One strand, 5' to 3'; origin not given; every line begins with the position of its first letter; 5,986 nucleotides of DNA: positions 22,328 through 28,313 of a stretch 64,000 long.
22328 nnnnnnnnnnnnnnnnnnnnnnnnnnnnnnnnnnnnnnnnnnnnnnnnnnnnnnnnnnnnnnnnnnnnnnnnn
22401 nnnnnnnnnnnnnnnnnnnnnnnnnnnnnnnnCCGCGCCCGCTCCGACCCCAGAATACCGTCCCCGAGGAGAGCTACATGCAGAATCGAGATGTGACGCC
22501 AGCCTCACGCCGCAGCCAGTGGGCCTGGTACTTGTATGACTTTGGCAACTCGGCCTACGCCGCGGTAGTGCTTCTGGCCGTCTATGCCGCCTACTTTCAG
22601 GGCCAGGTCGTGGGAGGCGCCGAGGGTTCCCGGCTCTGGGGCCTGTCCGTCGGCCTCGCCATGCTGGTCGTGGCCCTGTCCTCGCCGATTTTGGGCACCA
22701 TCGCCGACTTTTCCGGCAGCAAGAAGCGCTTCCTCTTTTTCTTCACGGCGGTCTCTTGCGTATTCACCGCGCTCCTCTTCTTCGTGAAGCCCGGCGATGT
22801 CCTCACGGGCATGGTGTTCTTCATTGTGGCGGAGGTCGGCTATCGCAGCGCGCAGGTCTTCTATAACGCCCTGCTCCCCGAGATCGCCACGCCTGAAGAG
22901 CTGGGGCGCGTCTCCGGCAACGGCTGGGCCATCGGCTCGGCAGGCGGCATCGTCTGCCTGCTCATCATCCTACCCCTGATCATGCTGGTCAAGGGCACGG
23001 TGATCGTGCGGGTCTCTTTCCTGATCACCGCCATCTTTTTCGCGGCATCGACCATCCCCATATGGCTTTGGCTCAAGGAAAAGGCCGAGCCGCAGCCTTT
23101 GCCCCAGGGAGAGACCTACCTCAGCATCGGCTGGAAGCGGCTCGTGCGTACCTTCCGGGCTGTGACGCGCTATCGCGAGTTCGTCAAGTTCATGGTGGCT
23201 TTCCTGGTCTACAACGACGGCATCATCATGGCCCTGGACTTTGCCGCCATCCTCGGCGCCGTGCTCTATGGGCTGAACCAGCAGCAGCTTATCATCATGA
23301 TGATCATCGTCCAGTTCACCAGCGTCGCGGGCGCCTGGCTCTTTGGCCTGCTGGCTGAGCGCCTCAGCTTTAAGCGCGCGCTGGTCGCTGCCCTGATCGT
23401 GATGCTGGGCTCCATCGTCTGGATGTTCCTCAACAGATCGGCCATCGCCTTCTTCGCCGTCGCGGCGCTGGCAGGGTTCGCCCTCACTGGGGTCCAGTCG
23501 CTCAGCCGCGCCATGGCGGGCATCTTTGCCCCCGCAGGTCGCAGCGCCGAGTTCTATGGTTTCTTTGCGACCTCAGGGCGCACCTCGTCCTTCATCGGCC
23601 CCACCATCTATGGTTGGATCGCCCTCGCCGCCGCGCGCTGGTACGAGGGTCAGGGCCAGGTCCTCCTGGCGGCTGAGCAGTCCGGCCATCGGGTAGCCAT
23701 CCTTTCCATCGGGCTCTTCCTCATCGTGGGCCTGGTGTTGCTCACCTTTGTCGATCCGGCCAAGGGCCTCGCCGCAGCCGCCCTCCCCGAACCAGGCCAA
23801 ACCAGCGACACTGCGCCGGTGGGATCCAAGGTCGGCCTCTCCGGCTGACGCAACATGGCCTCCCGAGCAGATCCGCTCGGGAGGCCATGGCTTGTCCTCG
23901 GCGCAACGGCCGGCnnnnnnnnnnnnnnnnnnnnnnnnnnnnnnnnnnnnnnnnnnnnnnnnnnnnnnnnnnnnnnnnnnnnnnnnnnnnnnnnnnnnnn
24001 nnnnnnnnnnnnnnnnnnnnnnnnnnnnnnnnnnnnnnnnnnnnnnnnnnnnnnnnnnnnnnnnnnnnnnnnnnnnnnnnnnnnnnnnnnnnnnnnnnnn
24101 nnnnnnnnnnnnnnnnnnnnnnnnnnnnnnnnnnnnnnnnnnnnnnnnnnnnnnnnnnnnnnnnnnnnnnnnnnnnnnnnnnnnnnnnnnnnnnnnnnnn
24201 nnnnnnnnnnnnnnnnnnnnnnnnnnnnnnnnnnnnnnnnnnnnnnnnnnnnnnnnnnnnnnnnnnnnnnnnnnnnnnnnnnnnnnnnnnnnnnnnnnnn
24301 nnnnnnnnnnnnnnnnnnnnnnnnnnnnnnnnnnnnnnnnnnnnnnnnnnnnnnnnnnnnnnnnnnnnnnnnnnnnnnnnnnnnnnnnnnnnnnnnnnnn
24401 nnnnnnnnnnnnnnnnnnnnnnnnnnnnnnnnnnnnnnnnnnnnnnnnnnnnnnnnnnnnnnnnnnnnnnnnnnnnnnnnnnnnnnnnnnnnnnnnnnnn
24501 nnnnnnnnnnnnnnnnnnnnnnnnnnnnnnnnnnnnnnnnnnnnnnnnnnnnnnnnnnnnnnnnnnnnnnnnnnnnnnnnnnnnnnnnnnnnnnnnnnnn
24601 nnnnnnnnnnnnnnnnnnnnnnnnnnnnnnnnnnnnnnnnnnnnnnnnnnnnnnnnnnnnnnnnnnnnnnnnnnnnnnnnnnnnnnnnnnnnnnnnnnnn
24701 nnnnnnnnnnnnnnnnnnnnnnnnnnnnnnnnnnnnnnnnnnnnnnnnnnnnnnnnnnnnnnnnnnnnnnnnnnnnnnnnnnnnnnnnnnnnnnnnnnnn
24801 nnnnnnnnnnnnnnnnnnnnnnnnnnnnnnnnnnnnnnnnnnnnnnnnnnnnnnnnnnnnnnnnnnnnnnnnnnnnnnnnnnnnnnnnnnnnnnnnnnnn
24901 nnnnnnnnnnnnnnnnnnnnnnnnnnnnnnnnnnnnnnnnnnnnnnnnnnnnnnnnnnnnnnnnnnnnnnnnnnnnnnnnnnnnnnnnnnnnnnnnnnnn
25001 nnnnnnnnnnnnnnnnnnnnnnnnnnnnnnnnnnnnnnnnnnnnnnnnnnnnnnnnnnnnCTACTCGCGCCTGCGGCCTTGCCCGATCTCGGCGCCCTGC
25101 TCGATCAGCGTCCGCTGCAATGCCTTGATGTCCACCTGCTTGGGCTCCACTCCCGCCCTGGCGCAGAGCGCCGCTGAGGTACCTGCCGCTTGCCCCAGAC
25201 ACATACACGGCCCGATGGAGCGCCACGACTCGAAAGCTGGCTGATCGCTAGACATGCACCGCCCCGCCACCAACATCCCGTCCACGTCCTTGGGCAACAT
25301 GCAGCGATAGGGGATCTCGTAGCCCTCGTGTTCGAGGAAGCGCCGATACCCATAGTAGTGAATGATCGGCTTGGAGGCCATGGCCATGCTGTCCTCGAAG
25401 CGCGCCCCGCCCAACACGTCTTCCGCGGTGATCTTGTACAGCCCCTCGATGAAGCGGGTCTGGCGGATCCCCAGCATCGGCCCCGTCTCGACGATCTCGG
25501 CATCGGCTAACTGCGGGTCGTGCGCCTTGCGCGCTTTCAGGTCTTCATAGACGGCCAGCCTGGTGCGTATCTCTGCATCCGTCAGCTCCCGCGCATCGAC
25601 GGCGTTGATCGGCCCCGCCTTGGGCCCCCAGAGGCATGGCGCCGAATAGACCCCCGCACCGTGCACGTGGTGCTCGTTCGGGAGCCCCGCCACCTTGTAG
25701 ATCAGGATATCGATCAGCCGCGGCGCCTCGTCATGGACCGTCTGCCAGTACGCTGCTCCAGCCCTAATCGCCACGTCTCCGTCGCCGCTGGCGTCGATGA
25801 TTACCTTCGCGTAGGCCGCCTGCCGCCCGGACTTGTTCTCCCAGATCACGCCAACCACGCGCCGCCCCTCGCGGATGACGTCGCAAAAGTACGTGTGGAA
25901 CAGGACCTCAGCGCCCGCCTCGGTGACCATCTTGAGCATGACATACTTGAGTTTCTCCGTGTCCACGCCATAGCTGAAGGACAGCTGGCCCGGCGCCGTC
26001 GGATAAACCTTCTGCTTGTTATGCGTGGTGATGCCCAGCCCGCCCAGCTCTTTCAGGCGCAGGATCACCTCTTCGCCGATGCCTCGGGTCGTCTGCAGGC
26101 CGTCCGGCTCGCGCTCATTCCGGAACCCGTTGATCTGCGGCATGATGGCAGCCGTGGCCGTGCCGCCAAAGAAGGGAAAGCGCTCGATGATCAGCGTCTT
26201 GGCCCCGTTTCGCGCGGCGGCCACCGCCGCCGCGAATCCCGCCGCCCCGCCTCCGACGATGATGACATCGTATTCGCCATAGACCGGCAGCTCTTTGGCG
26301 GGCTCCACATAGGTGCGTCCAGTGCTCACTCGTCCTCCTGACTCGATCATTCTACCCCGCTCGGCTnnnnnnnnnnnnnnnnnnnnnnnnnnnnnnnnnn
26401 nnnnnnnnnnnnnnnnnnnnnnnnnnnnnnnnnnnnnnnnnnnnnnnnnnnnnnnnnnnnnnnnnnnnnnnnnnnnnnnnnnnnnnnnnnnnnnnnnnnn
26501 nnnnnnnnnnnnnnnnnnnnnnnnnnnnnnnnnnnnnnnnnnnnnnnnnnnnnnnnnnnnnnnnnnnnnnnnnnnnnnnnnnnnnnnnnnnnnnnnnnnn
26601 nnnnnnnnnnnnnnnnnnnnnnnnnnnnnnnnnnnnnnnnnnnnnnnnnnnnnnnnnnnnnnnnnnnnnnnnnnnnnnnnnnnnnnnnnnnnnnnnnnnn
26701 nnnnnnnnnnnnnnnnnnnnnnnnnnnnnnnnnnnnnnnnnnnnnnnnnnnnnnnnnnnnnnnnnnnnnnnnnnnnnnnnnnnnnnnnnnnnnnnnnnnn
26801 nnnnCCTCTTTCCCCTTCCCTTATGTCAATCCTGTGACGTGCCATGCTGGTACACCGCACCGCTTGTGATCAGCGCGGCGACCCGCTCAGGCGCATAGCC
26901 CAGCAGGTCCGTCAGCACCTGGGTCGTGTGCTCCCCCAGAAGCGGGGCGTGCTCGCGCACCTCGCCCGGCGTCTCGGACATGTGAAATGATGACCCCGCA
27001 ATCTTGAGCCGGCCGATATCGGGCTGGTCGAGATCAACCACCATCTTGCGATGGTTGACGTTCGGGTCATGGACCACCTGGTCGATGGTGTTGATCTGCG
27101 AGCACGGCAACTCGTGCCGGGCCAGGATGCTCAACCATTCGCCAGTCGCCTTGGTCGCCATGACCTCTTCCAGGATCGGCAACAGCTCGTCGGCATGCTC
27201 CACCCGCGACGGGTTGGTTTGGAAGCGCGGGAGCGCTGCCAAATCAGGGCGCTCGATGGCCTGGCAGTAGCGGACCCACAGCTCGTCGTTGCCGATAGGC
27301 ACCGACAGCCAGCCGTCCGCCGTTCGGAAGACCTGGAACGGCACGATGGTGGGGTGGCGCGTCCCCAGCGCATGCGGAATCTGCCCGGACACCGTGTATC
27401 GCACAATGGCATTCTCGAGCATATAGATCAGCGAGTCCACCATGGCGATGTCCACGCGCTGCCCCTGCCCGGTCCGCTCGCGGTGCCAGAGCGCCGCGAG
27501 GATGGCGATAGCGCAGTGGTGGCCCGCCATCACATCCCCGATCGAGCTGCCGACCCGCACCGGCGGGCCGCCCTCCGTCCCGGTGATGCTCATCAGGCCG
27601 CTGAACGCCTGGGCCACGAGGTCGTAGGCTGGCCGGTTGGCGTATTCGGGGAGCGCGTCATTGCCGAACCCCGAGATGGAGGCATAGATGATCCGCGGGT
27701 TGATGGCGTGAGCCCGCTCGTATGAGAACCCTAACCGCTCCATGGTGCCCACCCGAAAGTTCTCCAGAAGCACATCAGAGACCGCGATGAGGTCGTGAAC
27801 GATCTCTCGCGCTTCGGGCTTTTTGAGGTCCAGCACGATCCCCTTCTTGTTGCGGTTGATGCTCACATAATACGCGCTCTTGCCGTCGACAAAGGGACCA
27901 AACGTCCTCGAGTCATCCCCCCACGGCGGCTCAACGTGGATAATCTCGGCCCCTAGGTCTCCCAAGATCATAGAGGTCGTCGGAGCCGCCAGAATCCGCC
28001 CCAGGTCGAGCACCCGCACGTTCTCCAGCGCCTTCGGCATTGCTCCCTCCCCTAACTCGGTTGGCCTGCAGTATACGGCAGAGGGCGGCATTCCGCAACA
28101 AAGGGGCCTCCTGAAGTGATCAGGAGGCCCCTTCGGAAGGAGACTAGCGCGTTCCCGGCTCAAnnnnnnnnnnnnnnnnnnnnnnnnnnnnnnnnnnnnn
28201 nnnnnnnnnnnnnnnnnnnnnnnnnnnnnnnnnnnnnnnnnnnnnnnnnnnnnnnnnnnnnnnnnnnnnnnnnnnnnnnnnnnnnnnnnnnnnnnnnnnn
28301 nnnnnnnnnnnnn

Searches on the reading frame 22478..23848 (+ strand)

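Call 82: search_protein_families(library=pfam, proteins=[window:22478-23848:+], max_evalue=0.00001)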
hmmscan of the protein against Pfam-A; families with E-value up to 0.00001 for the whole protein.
window:22478-23848:+ (456 aa): 3 families
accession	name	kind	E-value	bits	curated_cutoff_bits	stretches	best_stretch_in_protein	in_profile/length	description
PF11700.14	ATG22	-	9e-55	186.7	24.1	1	58-432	77-479/482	Vacuole effluxer Atg22 like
PF07690.21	MFS_1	-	1.9e-22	80.1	33.4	2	54-375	34-347/347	Major Facilitator Superfamily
PF13347.12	MFS_2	-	1.5e-13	50.6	27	2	126-424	115-422/427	MFS/sugar transport protein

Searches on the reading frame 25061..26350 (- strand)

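Call 83: search_protein_families(library=pfam, proteins=[window:25061-26350:-], max_evalue=0.00001)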
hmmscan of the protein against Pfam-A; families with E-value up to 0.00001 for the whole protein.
window:25061-26350:- (429 aa): 9 families
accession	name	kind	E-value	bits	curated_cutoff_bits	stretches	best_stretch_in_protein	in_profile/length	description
PF12831.13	FAD_oxidored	-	2.9e-88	297.4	27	2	28-203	1-159/416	FAD dependent oxidoreductase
PF00890.30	FAD_binding_2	-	9.7e-13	48.5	20.4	1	28-68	1-41/414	FAD binding domain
PF01266.30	DAO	-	9.3e-10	39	27.9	1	28-77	1-50/353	FAD dependent oxidoreductase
PF01134.28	GIDA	-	5.8e-08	32.6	22.1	1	28-190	1-150/391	Glucose inhibited division protein A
PF01946.23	Thi4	-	1.2e-07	31.7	26.2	1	19-65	10-57/235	Thi4 family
PF07992.20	Pyr_redox_2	-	3.4e-07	30.4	26.1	1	27-101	1-58/291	Pyridine nucleotide-disulphide oxidoreductase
PF13450.12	NAD_binding_8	-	4e-07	30.6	21.9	1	31-70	1-40/68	NAD(P)-binding Rossmann-like domain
PF03486.20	HI0933_like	-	6e-07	29.6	50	1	28-190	2-165/244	HI0933-like protein Rossmann domain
PF01494.25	FAD_binding_3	-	6.6e-06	26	22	0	26-189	1-158/349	FAD binding domain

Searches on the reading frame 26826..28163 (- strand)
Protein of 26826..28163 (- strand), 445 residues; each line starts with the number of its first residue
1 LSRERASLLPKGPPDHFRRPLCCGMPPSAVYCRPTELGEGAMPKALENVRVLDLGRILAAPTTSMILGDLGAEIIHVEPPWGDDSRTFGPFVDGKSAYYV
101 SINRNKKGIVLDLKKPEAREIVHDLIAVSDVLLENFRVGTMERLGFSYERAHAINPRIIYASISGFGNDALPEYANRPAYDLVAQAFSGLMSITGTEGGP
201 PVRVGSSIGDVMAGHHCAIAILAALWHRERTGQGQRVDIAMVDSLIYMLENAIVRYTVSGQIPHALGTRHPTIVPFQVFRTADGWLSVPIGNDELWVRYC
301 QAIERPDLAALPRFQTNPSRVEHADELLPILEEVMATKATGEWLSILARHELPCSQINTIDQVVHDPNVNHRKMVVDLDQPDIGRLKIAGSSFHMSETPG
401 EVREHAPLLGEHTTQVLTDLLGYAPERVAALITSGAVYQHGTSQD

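Call 83: search_protein_families(library=pfam, proteins=[window:26826-28163:-], max_evalue=0.00001)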
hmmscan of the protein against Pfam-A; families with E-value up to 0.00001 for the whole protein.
window:26826-28163:- (445 aa): 1 family
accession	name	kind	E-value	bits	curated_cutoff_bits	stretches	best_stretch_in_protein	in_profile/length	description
PF02515.22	CoA_transf_3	-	3.6e-135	451.2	23.3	1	46-413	1-366/366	CoA-transferase family III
